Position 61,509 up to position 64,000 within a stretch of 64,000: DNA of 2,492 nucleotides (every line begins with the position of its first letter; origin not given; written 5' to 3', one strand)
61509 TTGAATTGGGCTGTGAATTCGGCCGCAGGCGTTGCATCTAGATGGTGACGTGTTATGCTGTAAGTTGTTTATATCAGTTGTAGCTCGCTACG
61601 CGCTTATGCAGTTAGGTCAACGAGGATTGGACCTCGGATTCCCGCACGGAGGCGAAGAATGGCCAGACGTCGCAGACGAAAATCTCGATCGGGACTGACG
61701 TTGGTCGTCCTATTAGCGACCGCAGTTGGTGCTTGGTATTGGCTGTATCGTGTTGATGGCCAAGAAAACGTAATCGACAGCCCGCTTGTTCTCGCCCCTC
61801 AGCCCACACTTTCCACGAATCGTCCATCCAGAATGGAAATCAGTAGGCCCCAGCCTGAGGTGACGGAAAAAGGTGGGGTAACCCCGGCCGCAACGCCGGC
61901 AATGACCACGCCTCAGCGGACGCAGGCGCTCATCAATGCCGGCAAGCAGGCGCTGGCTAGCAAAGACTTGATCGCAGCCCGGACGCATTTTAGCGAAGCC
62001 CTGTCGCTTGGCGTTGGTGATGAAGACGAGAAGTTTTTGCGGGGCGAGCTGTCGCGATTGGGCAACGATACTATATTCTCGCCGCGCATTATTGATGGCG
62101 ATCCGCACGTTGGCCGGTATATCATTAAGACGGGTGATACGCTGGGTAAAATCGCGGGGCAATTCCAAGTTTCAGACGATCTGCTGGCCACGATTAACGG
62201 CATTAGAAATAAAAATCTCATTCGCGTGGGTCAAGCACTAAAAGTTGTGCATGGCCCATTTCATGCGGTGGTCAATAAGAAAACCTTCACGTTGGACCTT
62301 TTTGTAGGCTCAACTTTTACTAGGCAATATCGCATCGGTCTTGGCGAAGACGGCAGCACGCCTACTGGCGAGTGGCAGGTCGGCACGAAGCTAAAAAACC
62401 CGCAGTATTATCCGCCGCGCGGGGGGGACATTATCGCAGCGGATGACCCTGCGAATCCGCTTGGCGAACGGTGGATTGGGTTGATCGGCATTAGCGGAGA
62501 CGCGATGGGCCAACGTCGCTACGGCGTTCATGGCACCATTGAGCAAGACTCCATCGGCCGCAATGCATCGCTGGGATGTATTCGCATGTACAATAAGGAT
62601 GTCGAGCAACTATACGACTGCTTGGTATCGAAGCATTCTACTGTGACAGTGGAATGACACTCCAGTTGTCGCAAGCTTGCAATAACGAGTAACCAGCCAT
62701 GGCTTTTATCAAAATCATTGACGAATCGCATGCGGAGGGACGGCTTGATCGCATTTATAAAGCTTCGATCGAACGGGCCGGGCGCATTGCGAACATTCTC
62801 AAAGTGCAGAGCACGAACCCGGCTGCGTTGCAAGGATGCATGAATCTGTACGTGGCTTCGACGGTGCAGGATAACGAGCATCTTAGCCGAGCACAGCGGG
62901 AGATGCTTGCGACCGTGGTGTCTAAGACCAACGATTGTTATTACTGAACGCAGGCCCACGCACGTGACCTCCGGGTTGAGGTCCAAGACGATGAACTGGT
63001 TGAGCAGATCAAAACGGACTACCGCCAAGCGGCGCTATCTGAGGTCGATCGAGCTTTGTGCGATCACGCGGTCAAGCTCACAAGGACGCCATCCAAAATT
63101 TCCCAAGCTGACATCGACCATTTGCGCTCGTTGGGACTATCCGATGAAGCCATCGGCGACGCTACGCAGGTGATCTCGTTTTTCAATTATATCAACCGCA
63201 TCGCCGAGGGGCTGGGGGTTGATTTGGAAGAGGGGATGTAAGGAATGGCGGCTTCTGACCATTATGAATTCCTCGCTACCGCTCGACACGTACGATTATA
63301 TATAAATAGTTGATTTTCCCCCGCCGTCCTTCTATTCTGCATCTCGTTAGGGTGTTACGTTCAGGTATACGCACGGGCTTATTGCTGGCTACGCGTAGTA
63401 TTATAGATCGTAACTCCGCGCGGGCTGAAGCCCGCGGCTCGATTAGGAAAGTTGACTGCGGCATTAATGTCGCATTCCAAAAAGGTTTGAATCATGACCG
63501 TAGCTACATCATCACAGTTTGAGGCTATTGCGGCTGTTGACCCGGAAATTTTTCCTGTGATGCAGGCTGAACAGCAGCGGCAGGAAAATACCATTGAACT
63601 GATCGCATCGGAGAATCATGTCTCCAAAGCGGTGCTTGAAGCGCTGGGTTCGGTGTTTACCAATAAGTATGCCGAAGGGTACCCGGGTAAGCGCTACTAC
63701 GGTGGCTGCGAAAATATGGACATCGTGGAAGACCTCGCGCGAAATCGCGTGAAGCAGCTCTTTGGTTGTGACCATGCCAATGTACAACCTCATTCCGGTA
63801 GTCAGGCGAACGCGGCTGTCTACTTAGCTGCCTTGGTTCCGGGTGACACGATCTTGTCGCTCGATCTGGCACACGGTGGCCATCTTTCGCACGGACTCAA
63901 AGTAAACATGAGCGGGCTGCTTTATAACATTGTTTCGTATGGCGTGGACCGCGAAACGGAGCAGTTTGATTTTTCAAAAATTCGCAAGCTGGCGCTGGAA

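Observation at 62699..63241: AhpD/peroxidase-related enzyme gene interrupted by a single TGA exactly at the redox Cys position (C-x-x-U): likely selenocysteine recoding, not a pseudogene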

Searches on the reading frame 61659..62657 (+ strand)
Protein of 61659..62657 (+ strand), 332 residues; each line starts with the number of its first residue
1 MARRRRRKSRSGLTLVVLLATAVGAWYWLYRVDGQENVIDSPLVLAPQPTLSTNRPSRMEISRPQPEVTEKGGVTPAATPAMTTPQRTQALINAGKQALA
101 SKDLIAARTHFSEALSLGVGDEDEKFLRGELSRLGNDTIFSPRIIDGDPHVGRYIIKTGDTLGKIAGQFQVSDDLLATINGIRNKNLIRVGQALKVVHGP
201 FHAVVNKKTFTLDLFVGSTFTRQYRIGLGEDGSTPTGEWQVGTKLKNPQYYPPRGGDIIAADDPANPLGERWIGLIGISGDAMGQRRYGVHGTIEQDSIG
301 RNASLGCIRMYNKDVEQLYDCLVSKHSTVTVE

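Call 19: find_encoding_contigs(protein=window:61659-62657:+, flank=10000, max_places=4)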
Protein window:61659-62657:+ (332 aa): no gene with exactly this product is on record in the collection.

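Call 49: search_protein_families(library=pfam, proteins=[window:61659-62657:+], max_evalue=0.001)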
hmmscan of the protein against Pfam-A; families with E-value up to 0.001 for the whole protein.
window:61659-62657:+ (332 aa): 2 families
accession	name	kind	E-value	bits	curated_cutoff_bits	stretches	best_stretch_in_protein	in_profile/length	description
PF03734.19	YkuD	-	1.4e-15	58.5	23.4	1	202-329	3-144/146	L,D-transpeptidase catalytic domain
PF01476.26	LysM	-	5e-10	39.6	20.9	1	154-196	1-42/43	LysM domain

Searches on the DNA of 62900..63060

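Call 39: search_rna_families(source=window, start=62900, end=63060, threshold=evalue, max_evalue=10)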
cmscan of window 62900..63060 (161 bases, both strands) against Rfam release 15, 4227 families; matches with E-value up to 10: 0.
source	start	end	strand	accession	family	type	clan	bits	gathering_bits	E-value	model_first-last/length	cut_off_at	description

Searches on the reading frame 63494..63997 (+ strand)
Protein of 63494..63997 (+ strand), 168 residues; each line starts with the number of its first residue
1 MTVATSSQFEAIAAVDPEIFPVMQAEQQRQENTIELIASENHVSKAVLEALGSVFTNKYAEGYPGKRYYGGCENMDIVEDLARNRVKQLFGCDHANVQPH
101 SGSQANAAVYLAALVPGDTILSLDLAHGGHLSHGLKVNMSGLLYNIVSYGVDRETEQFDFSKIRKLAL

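Call 49: search_protein_families(library=pfam, proteins=[window:63494-63997:+], max_evalue=0.001)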
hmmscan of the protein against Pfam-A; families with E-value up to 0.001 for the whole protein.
window:63494-63997:+ (168 aa): 1 family
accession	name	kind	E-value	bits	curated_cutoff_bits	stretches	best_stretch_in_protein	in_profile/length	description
PF00464.25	SHMT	-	5.6e-63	213.4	27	1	13-167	2-165/399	Serine hydroxymethyltransferase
